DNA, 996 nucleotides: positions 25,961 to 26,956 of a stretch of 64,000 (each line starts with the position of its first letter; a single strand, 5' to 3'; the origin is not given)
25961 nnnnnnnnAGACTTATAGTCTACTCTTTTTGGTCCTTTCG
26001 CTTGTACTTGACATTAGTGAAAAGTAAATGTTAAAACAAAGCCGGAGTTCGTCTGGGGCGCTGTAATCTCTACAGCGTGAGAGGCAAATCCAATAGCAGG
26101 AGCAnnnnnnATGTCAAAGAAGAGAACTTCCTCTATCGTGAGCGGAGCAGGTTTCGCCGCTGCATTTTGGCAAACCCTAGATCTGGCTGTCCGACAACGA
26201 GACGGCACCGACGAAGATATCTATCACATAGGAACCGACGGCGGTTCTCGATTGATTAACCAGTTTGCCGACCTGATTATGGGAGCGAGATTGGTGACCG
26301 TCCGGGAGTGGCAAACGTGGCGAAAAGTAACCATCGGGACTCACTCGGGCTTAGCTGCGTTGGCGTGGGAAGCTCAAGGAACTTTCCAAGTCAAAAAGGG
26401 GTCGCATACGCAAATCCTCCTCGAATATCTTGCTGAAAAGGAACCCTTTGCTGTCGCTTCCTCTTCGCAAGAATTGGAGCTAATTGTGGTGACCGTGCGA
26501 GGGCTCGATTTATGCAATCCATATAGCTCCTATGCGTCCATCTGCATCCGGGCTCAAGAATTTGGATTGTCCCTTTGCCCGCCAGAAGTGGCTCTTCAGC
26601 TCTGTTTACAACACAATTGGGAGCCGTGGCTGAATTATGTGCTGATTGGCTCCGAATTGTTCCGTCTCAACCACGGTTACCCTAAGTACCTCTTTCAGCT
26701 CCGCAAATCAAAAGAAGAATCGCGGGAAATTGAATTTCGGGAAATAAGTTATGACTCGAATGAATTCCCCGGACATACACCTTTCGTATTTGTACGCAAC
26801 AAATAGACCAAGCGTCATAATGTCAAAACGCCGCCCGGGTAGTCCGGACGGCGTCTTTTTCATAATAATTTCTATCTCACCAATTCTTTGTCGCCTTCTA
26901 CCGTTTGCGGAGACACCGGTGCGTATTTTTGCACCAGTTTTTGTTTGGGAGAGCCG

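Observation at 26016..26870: Compositionally atypical orphan gene inserted between dnaG-rpoD and rpoBC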

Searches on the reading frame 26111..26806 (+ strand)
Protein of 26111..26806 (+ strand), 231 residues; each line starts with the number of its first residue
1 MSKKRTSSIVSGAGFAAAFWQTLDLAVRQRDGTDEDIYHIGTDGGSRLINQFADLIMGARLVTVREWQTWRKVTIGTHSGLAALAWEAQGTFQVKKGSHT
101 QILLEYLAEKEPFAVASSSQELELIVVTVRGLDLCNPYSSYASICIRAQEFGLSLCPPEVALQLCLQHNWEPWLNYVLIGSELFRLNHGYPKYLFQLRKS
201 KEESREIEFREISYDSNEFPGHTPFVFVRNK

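Call 7: search_protein_families(library=pfam, proteins=[window:26111-26806:+], max_evalue=0.01)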
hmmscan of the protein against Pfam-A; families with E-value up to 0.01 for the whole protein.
window:26111-26806:+ (231 aa): 0 families

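Call 8: search_protein_families(library=ncbifam, proteins=[window:26111-26806:+], max_evalue=0.01)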
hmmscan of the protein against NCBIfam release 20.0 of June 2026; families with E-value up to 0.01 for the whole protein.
window:26111-26806:+ (231 aa): 0 families

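Call 9: find_homologous_proteins(query=window:26111-26806:+, max_evalue=0.01)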
Query window:26111-26806:+ (231 aa): 5 proteins with E <= 0.01 among 766 candidates.
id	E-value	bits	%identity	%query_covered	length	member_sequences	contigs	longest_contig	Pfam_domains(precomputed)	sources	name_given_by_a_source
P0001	3.2e-153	526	100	100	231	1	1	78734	-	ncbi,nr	ncbi:MAG: hypothetical protein KGH79_00110 [Patescibacteria group bacterium]|nr:hypothetical protein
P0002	5.3e-100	352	70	100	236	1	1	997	-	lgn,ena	-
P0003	3.5e-9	54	32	74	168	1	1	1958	-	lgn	-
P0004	6.3e-8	50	31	81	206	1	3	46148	-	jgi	jgi:hypothetical protein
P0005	1.6e-5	42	34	56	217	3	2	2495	-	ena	-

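Call 10: search_protein_families(library=padloc, proteins=[window:26111-26806:+], max_evalue=1)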
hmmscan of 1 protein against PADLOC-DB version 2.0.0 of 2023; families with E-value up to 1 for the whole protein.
window:26111-26806:+ (231 aa): 0 families

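Call 11: search_protein_families(library=phrogs, proteins=[window:26111-26806:+], max_evalue=1)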
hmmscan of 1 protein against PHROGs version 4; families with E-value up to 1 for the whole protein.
window:26111-26806:+ (231 aa): 1 family
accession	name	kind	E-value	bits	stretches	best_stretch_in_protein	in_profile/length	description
phrog_9831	-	unknown function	0.24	12.5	1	184-211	21-46/81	-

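Call 16: find_encoding_contigs(protein=P0004, flank=8000, max_places=4)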
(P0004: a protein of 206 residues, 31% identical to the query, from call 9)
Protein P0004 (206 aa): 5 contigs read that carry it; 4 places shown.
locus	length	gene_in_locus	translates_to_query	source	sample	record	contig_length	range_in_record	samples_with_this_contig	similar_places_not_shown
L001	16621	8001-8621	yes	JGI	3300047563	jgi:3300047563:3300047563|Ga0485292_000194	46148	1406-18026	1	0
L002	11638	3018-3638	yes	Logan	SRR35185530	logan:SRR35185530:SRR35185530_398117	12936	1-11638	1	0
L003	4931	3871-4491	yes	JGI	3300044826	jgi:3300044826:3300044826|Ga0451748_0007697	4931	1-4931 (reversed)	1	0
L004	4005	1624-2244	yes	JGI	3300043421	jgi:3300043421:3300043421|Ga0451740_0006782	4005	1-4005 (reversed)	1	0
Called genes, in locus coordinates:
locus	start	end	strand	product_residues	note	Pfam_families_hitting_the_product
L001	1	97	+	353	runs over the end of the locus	PF13354:Beta-lactamase2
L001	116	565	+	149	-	PF03652:RuvX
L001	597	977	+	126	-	PF01588:tRNA_bind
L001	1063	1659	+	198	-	PF09335:VTT_dom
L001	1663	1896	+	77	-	-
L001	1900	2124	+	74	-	-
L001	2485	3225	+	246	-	PF00849:PseudoU_synth_2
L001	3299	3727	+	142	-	PF01245:Ribosomal_L19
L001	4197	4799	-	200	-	-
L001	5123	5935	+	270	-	PF00892:EamA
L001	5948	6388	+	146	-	PF00293:NUDIX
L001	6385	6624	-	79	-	-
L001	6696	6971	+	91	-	PF01527:HTH_Tnp_1 (weak)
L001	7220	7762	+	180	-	PF00665:rve, PF13683:rve_3, PF13333:rve_2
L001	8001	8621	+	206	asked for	-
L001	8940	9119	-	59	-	-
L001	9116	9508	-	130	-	PF22296:bAvd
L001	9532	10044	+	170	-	-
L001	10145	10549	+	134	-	PF00078:RVT_1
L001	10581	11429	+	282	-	PF02498:Bro-N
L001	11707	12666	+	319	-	PF01636:APH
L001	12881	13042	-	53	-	-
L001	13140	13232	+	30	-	-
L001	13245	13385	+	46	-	-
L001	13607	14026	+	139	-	PF08570:DUF1761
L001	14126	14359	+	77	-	-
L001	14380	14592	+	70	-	-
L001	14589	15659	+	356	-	PF00723:Glyco_hydro_15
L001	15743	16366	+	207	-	-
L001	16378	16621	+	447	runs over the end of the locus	PF08022:FAD_binding_8, PF00175:NAD_binding_1, PF08030:NAD_binding_6 (faint)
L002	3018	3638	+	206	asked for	-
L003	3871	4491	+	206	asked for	-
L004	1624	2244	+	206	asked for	-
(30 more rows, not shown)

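Call 20: find_encoding_contigs(protein=P0005, flank=8000, max_places=4)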
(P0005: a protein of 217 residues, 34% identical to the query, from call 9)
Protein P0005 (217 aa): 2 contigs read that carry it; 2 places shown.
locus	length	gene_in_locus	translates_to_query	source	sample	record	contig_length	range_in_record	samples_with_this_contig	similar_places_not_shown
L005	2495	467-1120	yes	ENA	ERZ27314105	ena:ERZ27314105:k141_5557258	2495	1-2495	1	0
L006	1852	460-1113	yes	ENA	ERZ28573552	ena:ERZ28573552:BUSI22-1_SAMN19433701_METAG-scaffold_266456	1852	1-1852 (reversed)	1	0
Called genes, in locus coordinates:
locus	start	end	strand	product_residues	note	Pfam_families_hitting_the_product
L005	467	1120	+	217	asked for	-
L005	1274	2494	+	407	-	?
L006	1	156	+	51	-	?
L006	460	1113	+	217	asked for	-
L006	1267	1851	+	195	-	?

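Call 21: find_encoding_contigs(protein=P0003, flank=8000, max_places=4)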
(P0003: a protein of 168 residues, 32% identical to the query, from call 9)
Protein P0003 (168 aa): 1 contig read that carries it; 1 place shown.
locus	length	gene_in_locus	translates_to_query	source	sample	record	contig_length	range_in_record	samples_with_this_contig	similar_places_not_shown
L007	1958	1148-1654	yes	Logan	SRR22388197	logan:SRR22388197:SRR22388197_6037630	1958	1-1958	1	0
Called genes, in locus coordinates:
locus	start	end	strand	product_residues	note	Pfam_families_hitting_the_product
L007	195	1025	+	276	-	PF00119:ATP-synt_A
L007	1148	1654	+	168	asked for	-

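Call 22: find_encoding_contigs(protein=P0002, flank=8000, max_places=4)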
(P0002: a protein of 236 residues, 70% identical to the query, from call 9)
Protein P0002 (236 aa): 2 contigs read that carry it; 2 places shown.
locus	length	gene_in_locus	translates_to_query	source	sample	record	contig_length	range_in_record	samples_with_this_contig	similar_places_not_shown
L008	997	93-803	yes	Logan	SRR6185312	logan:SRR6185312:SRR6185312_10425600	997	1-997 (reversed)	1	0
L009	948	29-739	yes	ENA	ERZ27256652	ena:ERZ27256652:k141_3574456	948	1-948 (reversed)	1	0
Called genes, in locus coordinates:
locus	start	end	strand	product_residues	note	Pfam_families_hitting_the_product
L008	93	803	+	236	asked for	-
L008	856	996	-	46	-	?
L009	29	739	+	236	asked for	-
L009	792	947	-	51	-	?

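Call 27: predict_structure(alignment_id=A1)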
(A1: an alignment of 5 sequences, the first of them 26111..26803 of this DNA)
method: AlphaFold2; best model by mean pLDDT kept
length: 231 residues; sequences in the alignment: 5
mean_pLDDT: 65.1   pTM: 0.61
mean pLDDT of the five models: 65.1, 60.8, 60.7, 60.5, 50.9
residues with pLDDT >= 90: 7; 70-90: 101; 50-70: 73; < 50: 50
segments of 3 or more residues with pLDDT < 50: 1-16, 39-66, 111-115
pLDDT, mean of each block of 10 residues (from residue 1): 31 47 59 55 43 42 44 62 63 72 74 52 83 80 90 82 71 72 70 75 69 78 83 62
secondary structure, 60 per line:
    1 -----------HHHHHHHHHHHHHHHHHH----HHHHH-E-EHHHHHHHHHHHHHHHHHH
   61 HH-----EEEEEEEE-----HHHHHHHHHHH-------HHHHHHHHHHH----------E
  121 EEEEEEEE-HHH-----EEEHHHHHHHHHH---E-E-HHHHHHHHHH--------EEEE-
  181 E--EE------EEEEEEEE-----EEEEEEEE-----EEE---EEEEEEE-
elements in order: H12-29 H34-38 H43-62 E68-75 H81-91 H99-109 E120-128 E138-140 H141-150 H158-167 E176-179 E192-199 E205-212 E218-220 E224-230

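Call 50: find_related_loci(query=A1, collection=viral_contigs, flank=6000)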
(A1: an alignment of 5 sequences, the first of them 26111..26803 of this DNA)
Query A1 (231 aa) in viral_contigs; peptide patterns used: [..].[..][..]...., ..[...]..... (x = any residue, [..] = any of these).
7 stretches matched a pattern, but none encodes a relative of the query by tblastn (E <= 1e-3).

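Call 51: search_protein_representatives(alignment_id=A1)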
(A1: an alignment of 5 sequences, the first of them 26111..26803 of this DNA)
Query: 5 sequences, 196 profile positions. Proteins with E-value up to 0.001 (for the whole library): 5393; up to 1e-10: 3485; up to 1e-30: 575. The best 150 are listed.
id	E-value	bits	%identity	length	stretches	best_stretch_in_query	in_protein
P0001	1.2e-89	315.4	-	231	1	1-196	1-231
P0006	1.5e-81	288.9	-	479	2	45-194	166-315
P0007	2.6e-72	258.8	-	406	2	35-194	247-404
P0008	1.7e-69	249.6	-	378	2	40-194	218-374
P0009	1.0e-61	224.2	-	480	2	47-196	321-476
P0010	6.4e-61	221.6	-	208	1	25-196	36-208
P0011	2.1e-59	216.6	-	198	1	11-194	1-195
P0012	1.2e-58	214.2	-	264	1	39-196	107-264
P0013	1.1e-57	211.1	-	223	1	31-196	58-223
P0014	3.9e-57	209.2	-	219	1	32-196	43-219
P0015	4.9e-57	208.9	-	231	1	18-196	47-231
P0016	1.8e-56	207.1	-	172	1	38-195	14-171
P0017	1.9e-55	203.7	-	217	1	11-195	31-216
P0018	2.4e-55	203.4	-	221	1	14-196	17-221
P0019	5.3e-55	202.3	-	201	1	19-194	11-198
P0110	2.9e-42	160.7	-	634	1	42-195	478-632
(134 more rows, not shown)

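Call 53: find_homologous_proteins(query=A3, max_evalue=0.00001)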
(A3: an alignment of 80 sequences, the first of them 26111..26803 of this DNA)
Query A3 (80 sequences) (231 aa, profile of the alignment): 1873 proteins with E <= 0.00001 among 8000 candidates; the best 120 are listed.
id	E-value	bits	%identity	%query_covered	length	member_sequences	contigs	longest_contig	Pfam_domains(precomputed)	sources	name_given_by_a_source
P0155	3.5e-142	488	43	28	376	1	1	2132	-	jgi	jgi:hypothetical protein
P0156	4.3e-122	423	41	40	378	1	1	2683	-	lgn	-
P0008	2.2e-104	365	27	58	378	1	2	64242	-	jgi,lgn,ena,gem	-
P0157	2.6e-102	358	28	61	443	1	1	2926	-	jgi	jgi:hypothetical protein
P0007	5.2e-95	334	27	60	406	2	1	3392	-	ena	-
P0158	3.5e-87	309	30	81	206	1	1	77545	-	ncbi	-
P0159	1.9e-86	307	29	81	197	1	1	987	-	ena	-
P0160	2.0e-86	306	30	81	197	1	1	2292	-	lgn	-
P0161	5.6e-86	305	29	81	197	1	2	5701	-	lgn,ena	-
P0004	6.8e-86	305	31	81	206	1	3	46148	-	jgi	jgi:hypothetical protein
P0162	8.2e-86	304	32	53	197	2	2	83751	-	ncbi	-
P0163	1.4e-85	304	31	81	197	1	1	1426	-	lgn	-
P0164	2.4e-85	303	33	65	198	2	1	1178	-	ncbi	-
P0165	2.7e-85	303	30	83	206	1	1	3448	-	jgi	jgi:hypothetical protein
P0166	3.4e-85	302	31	81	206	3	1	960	-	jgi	jgi:hypothetical protein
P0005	5.4e-81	289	34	56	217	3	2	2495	-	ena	-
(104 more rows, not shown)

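Call 54: search_protein_families(library=pfam, alignment_id=A3, max_evalue=0.01)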
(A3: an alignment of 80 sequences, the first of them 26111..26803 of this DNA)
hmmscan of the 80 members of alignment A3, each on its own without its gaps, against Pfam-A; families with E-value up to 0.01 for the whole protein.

A. member 1, window:26111-26803:+ (231 aa): 0 families

B. families by the number of members that match (of 80 scanned): 0 families

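Call 57: find_related_loci(query=A4, collection=metagenome_contigs, flank=7000)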
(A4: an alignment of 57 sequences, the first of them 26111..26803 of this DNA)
Query A4 (231 aa) in metagenome_contigs; peptide patterns used: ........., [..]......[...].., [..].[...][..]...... (x = any residue, [..] = any of these).
600 stretches matched a pattern (row limit reached: there are more); 298 encode a relative of the query (tblastn E <= 1e-3); the best 80 are kept; 80 distinct loci.
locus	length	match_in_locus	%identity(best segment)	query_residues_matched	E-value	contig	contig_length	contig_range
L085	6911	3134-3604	34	65-228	3e-18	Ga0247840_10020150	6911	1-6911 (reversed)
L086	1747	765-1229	32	70-231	2e-17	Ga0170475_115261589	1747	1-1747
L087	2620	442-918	31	65-231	1e-16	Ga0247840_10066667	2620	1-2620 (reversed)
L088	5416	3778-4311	29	41-231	3e-15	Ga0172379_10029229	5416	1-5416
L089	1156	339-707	37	62-189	2e-15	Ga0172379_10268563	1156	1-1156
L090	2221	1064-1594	29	48-231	4e-15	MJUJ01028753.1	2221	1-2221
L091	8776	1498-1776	36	107-202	1e-14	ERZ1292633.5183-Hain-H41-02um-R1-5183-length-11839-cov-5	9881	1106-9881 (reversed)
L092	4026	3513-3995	29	44-201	3e-14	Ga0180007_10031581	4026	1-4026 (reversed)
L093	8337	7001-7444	31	23-178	3e-14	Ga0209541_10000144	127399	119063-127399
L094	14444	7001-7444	31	23-178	3e-14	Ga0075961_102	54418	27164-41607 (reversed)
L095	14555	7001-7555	29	1-189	5e-14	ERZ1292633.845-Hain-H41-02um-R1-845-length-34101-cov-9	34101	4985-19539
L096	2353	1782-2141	35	65-189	2e-13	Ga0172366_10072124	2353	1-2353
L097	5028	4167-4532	34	65-190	2e-13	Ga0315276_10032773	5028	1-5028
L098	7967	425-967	28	1-190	4e-13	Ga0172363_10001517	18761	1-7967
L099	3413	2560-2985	33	44-191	6e-13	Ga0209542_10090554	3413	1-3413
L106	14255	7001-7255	36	107-192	3e-12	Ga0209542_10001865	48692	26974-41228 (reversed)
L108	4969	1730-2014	38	96-191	4e-12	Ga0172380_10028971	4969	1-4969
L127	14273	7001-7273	34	110-202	4e-11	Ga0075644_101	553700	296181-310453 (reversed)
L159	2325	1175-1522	31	71-191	4e-10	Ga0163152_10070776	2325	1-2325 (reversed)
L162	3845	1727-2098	33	73-200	6e-10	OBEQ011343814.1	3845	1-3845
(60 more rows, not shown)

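Call 59: predict_structure(alignment_id=A4)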
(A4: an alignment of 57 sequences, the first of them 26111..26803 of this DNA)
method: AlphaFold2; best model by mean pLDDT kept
length: 231 residues; sequences in the alignment: 57
mean_pLDDT: 77.1   pTM: 0.66
mean pLDDT of the five models: 77.1, 76.0, 74.7, 74.6, 72.7
residues with pLDDT >= 90: 60; 70-90: 107; 50-70: 48; < 50: 16
segments of 3 or more residues with pLDDT < 50: 1-12, 58-61
pLDDT, mean of each block of 10 residues (from residue 1): 35 61 78 79 67 55 75 90 88 84 84 82 94 89 91 91 82 80 60 70 70 77 93 78
secondary structure, 60 per line:
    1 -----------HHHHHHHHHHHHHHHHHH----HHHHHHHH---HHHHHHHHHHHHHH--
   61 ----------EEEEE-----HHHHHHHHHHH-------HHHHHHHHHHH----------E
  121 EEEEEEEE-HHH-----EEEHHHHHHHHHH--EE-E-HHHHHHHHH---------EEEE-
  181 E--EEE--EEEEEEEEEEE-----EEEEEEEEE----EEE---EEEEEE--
elements in order: H12-29 H34-41 H45-58 E71-75 H81-91 H99-109 E120-128 E138-140 H141-150 H158-166 E176-179 E184-186 E189-199 E205-213 E218-220 E224-229

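Call 63: search_solved_structures(query=A4, max_evalue=1)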
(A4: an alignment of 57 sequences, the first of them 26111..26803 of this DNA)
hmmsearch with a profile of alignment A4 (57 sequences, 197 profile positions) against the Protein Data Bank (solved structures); distinct sequences matched with E-value up to 1: 2.
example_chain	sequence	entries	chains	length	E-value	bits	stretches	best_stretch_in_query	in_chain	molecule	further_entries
9f9p_B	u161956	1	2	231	0.65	12.7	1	39-85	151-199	Proteasome subunit alpha type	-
9f9t_B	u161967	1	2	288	0.98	12.1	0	39-84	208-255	Proteasome 20S B subunit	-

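Call 73: find_encoding_contigs(protein=P0001, flank=10000, max_places=3)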
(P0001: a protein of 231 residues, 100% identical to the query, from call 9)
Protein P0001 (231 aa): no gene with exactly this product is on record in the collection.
